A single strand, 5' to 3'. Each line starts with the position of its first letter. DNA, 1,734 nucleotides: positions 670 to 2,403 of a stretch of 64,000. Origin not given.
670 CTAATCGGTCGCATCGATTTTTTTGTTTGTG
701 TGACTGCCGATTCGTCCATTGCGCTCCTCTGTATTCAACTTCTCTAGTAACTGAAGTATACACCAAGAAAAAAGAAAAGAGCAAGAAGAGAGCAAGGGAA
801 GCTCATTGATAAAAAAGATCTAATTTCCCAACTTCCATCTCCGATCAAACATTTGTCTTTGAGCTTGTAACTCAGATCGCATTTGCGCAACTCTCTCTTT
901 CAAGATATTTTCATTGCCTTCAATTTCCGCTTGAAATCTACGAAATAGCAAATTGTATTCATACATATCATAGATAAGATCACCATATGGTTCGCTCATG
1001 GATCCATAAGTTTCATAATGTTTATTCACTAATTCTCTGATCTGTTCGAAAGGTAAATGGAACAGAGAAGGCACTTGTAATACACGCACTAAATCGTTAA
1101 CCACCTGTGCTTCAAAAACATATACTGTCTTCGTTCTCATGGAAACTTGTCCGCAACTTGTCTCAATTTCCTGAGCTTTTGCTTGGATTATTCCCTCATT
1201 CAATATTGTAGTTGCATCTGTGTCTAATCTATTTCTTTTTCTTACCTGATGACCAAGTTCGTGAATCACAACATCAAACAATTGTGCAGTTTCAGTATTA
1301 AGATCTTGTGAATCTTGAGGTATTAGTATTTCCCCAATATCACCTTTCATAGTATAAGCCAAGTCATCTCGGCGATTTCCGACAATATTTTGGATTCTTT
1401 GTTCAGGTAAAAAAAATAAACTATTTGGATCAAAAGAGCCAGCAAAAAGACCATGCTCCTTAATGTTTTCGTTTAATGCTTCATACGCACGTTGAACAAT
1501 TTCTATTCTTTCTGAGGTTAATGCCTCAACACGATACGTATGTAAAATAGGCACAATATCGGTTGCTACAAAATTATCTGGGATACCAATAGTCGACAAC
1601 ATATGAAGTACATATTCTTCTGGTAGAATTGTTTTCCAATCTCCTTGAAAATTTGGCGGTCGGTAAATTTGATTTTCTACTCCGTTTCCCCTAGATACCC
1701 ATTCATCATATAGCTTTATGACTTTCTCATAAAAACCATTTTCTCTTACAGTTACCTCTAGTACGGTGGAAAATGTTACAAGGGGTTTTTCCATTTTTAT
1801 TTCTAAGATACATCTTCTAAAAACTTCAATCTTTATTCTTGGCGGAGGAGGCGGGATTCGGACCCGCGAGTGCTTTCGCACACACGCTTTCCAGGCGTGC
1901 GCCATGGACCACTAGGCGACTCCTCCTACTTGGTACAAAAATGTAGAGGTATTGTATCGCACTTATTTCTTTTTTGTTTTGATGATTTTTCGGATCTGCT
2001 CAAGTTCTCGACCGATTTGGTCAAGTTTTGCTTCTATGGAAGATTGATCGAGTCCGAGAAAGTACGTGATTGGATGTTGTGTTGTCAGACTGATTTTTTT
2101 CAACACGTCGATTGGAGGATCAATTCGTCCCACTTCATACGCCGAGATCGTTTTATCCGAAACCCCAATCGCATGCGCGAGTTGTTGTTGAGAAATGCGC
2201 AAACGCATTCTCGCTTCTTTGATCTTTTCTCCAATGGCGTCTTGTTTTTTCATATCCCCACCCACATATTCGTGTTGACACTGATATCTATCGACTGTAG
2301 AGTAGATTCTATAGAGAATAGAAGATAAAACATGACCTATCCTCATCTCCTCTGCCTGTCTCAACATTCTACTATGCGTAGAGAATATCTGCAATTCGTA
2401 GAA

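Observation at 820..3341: ImmA/IrrE-like HEXXH peptidase, tRNA-Ser, XRE repressor, pseudo-receiver ORF and RadC(JAMM) cluster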

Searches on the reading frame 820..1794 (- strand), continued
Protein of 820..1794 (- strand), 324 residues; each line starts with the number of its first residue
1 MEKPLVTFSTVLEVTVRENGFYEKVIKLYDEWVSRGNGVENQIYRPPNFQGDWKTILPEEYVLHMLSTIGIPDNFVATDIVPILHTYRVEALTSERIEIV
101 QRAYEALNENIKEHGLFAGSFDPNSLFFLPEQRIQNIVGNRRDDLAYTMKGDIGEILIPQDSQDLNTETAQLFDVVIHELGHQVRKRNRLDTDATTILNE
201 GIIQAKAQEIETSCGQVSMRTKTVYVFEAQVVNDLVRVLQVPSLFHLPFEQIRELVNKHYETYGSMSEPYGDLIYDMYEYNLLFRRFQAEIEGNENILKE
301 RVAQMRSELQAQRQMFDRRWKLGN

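Call 78: search_protein_families(library=pfam, proteins=[P0014, P0015, P0016, P0017, P0018, P0019, P0020, P0022, P0024, P0025], max_evalue=0.01)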
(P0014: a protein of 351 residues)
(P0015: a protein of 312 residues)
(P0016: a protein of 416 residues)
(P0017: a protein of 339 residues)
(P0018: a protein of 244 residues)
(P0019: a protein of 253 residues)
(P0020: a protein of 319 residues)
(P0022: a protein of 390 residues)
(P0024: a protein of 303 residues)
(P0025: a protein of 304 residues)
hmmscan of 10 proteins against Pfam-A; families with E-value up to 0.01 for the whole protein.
P0014 (351 aa): 0 families

P0015 (312 aa): 0 families

P0016 (416 aa): 0 families

P0017 (339 aa): 0 families

P0018 (244 aa): 0 families

P0019 (253 aa): 0 families

P0020 (319 aa): 0 families

P0022 (390 aa): 0 families

P0024 (303 aa): 0 families

P0025 (304 aa): 1 family
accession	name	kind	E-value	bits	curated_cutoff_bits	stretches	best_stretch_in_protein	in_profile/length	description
PF06114.19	Peptidase_M78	-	7.6e-05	23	22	1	119-174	11-72/123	IrrE N-terminal-like domain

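Call 79: search_solved_structures(query=P0025, max_evalue=10, show_alignments=3)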
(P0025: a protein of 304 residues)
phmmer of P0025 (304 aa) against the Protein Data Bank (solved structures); distinct sequences matched with E-value up to 10: 5.
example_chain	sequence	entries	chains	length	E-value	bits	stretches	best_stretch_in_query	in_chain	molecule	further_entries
4ls3_A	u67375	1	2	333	0.061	15.6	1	101-190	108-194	Nickel (III) ABC transporter, periplasmic iron-bindin gprotein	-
4ino_A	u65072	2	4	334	0.063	15.6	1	101-190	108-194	Nickel (II) ABC transporter, periplasmic nickel-binding protein | Iron (III) ABC transporter, periplasmic iron-binding protein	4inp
3o6u_A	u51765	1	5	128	0.11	14.8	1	174-247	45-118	uncharacterized protein CPE2226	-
3gk0_A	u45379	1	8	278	1.1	11.5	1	99-175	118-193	Pyridoxine 5'-phosphate synthase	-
9y6s_5g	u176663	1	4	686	1.5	11.1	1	40-88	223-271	Dynein intermediate-chain-like protein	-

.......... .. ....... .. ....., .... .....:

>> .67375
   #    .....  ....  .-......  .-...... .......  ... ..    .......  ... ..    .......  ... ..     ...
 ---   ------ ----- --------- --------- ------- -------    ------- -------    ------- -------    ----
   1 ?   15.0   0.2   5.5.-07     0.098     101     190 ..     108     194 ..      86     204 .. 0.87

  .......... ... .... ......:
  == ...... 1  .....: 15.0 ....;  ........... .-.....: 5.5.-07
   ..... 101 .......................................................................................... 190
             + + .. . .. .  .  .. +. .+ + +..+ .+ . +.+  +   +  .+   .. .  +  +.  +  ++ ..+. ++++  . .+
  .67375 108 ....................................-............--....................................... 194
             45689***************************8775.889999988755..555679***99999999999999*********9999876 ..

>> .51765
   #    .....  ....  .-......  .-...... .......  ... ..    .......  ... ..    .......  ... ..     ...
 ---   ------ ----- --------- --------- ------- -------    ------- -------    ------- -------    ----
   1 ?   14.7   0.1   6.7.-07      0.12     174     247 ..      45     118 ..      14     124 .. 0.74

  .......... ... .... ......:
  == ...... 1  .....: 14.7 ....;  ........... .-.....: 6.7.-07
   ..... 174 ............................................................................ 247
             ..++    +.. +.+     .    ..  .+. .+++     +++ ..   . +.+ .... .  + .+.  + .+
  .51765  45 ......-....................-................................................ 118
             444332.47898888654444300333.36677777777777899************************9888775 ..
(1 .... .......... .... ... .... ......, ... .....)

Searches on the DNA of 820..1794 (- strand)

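Call 54: search_rna_families(sources=[L001, L015], threshold=gathering)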
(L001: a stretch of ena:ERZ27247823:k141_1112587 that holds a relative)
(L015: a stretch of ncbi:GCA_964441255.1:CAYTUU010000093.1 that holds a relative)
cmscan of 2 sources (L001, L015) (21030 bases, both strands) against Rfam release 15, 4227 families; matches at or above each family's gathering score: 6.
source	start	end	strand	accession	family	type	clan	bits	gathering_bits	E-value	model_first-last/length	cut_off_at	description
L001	13334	13745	-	RF00023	tmRNA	Gene;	CL00001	109.7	47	1.9e-42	1-374/374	no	transfer-messenger RNA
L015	2075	2148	+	RF00005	tRNA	Gene; tRNA;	CL00001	68.9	29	2e-13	1-71/71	no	tRNA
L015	3409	3482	+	RF00005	tRNA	Gene; tRNA;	CL00001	65.5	29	1.8e-12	1-71/71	no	tRNA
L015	2167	2250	+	RF00005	tRNA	Gene; tRNA;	CL00001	59.6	29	7.7e-11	1-71/71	no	tRNA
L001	4711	4799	+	RF00005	tRNA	Gene; tRNA;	CL00001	52.1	29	8.8e-09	1-71/71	no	tRNA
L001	16620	16706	-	RF00005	tRNA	Gene; tRNA;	CL00001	51.4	29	1.4e-08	1-71/71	no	tRNA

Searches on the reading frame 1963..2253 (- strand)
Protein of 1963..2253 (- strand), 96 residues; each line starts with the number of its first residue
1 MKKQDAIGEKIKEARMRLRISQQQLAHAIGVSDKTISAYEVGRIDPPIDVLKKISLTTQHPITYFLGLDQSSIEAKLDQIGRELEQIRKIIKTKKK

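Call 4: search_protein_families(library=pfam, proteins=[window:1966-2253:-], max_evalue=1)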
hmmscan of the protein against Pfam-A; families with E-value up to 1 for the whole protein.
seq(96 aa): 15 families
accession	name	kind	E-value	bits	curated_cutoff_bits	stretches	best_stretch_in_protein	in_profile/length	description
PF01381.28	HTH_3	-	6e-13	49.1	23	1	11-57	1-47/55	Helix-turn-helix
PF12844.13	HTH_19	-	8.6e-10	38.8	30.2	1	8-66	1-59/64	Helix-turn-helix domain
PF13560.12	HTH_31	-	2.1e-07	31.6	27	1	7-52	2-48/64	Helix-turn-helix domain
PF15731.11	MqsA_antitoxin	-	3e-06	27.8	30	1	8-61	71-124/131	Antitoxin component of bacterial toxin-antitoxin system, MqsA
PF20432.4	Xre-like-HTH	-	0.00079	20.1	25.8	1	17-55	21-59/63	Antitoxin Xre-like helix-turn-helix domain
PF13443.12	HTH_26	-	0.0031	18.2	22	1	17-55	8-47/63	Cro/C1-type HTH DNA-binding domain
PF05269.17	Phage_CII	-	0.0036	17.9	21.3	0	49-78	16-46/91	Bacteriophage CII protein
PF13545.12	HTH_Crp_2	-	0.0048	17.3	27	1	14-37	17-40/70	Crp-like helix-turn-helix domain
PF07022.19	Phage_CI_repr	-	0.0088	16.8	22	1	20-66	12-58/65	Bacteriophage CI repressor helix-turn-helix domain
PF13412.12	HTH_24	-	0.018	15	21.9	1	19-39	17-37/48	Winged helix-turn-helix DNA-binding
PF13413.12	HTH_25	-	0.029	14.6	24.6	1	12-45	3-36/62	Helix-turn-helix domain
PF22495.2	HTH_92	-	0.064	13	27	1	13-45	2-35/45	RsaL-like HTH domain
PF12229.13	PG_binding_4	-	0.067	13.8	22.1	1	33-87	16-71/117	Putative peptidoglycan binding domain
PF13613.12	HTH_Tnp_4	-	0.11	12.5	27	1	15-39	15-39/53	Helix-turn-helix of DDE superfamily endonuclease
PF09048.16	Cro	-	0.12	12.9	32.7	0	16-37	9-30/59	Cro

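Call 7: search_protein_families(library=ncbifam, proteins=[window:1963-2253:-], max_evalue=1)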
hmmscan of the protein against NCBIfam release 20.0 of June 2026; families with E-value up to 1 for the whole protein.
window:1963-2253:- (96 aa): 20 families
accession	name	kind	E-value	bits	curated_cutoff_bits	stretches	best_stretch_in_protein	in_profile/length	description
NF041951.1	phage_RstR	subfamily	1.7e-10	41.1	80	1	7-89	3-83/108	RstR family transcriptional repressor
TIGR03070.1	couple_hipB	subfamily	1.2e-09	37.9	71.65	1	6-53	2-49/58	type II toxin-antitoxin system Y4mF family antitoxin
TIGR03830.1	CxxCG_CxxCG_HTH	subfamily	7.2e-09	35.5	61.8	1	3-61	62-120/127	type II TA system antitoxin MqsA family protein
TIGR00270.2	TIGR00270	equivalog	3.6e-08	33.4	110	1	8-54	77-123/159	multiprotein bridging factor aMBF1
NF003162.0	PRK04140.1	equivalog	3.8e-08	32.7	263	1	8-68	128-188/317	transcriptional regulator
NF047948.1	male_kill_WMK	equivalog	4.8e-08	32.8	300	1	4-87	160-245/300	WO male-killing family protein Wmk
NF007257.0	PRK09706.1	subfamily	1.5e-07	31.3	101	1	3-70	2-69/135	transcriptional repressor DicA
NF052239.1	antitox_spr1629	equivalog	3.7e-07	29.6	335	1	7-71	3-67/377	spr1629 family repressor/antitoxin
NF006015.0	PRK08154.1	subfamily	4.3e-07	29.4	204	1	5-75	29-100/314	anaerobic benzoate catabolism transcriptional regulator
NF007408.0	PRK09943.1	equivalog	2.2e-05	24.1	211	1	4-67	5-68/185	HTH-type transcriptional regulator PuuR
NF041265.1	NadS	equivalog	3.2e-05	24.1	60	1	10-61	34-85/94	NadS family protein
NF046032.1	TransRegSlrRBacil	equivalog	0.00094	19.3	250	1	7-60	2-56/149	HTH-type transcriptional regulator SlrR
NF041575.1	antitoxPezA_Strep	equivalog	0.001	19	290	1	7-52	2-47/158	type II toxin-antitoxin system antitoxin PezA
TIGR02607.1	antidote_HigA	equivalog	0.0011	18.8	47.7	1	2-38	2-39/81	HigA family addiction module antitoxin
NF040522.1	VC1465_fam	subfamily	0.0018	18.3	70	1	11-55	1-47/111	VC1465 family Xer recombination activation factor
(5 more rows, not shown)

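Call 8: search_protein_families(library=phrogs, proteins=[window:1963-2253:-], max_evalue=1)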
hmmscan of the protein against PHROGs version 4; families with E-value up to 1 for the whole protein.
window:1963-2253:- (96 aa): 48 families (the best 25 are shown)
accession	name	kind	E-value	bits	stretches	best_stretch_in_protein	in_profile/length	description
phrog_8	-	transcription regulation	2.2e-15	58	1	3-91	73-155/346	transcriptional regulator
phrog_4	-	transcription regulation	5.3e-12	46.4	1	4-76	134-202/400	transcriptional repressor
phrog_2439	-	transcription regulation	4.6e-11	43.2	1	6-73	7-73/367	transcriptional regulator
phrog_2104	-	unknown function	2.7e-10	41.4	1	9-63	42-96/103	-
phrog_3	-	transcription regulation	5.2e-10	40.7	1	1-73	83-155/430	transcriptional repressor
phrog_2328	-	transcription regulation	1.6e-09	38.6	1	4-66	13-75/128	transcriptional repressor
phrog_5823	-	transcription regulation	6.5e-09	36.4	1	3-92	3-92/404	transcriptional regulator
phrog_2967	-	transcription regulation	3.1e-08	34.5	1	2-90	6-96/225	transcriptional regulator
phrog_1373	-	transcription regulation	2.5e-07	31.8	1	6-54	63-111/166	transcriptional regulator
phrog_147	-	transcription regulation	9e-07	30.2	1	5-61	3-60/100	transcriptional regulator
phrog_955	-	DNA, RNA and nucleotide metabolism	2.9e-06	28.1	1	2-55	20-73/142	HTH DNA binding protein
phrog_7241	-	transcription regulation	1.2e-05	26.4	1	11-56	66-111/122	transcriptional regulator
phrog_7396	-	unknown function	0.00012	22.9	1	2-70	11-82/227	-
phrog_296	-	integration and excision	0.00014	21.7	1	1-39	222-260/626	DNA transposition protein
phrog_4836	-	transcription regulation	0.00015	22.4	1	7-51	76-120/194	CII-like regulator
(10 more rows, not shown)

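Call 9: search_protein_families(library=padloc, proteins=[window:1963-2253:-], max_evalue=1)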
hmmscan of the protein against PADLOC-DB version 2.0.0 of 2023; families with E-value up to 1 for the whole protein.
window:1963-2253:- (96 aa): 20 families
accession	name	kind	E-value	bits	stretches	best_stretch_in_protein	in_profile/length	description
PDLC03952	RmrA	-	1.2e-14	51.9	1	5-75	21-91/395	-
PDLC03944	RmrA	-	7.1e-13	46.4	1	2-75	2-75/384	-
PDLC03947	RmrA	-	7.3e-13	46.1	1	2-76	7-81/383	-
PDLC02926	HTH_VI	-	4.1e-11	41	1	7-77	2-72/92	-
PDLC03949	RmrA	-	2.6e-10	37.7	1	9-75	5-71/363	-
PDLC04142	capH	-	2.6e-09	36.1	1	3-95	3-99/103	capH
PDLC03954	RmrA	-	5.4e-09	33.5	1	7-75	11-78/380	-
PDLC03946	RmrA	-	2.6e-08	31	1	9-76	5-72/357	-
PDLC03948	RmrA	-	3.5e-08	30.7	1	7-68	9-70/397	-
PDLC03951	RmrA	-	3.7e-07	27.5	1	8-67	10-69/400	-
PDLC03953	RmrA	-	5e-07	27.3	1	6-72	5-70/373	-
PDLC03945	RmrA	-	9.2e-07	26.3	1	7-71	3-67/394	-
PDLC03955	RmrA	-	3.8e-06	24.4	1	11-66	25-80/371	-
PDLC03956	RmrA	-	2.1e-05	21.8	1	5-72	7-75/399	-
PDLC04775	PDC-M69A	-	3.7e-05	22.2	1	4-56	5-57/113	-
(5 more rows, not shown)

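Call 86: find_related_loci(query=window:1963-2253:-, collection=viral_contigs, flank=5000)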
Query window:1963-2253:- (96 aa) in viral_contigs; peptide patterns used: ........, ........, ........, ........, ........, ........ (x = any residue, [..] = any of these).
95 stretches matched a pattern; 1 encode a relative of the query (tblastn E <= 1e-3); 1 distinct loci.
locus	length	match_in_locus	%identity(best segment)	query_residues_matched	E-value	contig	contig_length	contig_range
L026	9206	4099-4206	47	11-46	7e-8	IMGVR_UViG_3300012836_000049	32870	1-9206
